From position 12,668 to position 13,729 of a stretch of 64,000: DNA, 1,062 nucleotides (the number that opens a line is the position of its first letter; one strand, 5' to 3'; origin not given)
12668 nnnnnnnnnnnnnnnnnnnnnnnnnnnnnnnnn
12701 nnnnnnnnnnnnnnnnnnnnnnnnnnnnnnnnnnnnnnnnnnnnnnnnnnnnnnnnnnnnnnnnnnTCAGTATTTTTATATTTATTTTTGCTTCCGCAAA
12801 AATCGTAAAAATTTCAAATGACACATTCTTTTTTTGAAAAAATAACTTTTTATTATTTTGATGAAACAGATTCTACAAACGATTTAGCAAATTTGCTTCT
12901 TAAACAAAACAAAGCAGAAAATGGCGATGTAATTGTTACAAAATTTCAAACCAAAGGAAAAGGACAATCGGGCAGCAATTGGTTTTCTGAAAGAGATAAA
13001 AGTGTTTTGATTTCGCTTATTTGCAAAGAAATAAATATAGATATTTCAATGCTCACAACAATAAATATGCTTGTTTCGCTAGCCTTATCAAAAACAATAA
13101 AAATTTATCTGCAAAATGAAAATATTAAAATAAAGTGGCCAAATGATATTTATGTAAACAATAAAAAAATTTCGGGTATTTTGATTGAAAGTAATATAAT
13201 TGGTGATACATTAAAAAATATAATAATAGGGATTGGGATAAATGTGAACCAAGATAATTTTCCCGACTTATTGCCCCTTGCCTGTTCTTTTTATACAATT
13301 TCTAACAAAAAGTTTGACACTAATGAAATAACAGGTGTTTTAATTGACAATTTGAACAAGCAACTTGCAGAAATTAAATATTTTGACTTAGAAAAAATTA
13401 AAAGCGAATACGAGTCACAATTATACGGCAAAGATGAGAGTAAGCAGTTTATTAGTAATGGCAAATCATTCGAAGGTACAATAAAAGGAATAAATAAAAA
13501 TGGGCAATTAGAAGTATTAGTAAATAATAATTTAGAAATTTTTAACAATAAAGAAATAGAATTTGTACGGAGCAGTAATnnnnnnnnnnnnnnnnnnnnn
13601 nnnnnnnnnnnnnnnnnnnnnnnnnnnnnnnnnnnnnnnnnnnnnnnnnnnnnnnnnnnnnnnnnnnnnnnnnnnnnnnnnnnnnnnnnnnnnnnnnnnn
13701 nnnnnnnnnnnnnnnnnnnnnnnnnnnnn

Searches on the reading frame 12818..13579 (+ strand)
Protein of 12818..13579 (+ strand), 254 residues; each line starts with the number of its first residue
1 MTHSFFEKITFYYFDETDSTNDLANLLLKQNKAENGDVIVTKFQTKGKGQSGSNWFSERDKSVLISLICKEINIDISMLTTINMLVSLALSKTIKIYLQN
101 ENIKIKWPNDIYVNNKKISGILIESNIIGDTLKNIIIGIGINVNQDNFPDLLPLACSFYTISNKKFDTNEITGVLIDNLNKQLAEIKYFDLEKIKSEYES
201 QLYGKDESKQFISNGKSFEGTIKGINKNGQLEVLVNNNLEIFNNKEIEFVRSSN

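Call 63: search_protein_families(library=pfam, proteins=[window:12818-13579:+], max_evalue=0.00001)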
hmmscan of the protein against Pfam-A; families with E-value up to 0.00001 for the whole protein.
window:12818-13579:+ (254 aa): 1 family
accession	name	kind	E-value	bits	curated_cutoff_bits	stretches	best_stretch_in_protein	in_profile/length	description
PF03099.24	BPL_LplA_LipB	-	3.1e-23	82.6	21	1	15-142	3-133/133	Biotin/lipoate A/B protein ligase family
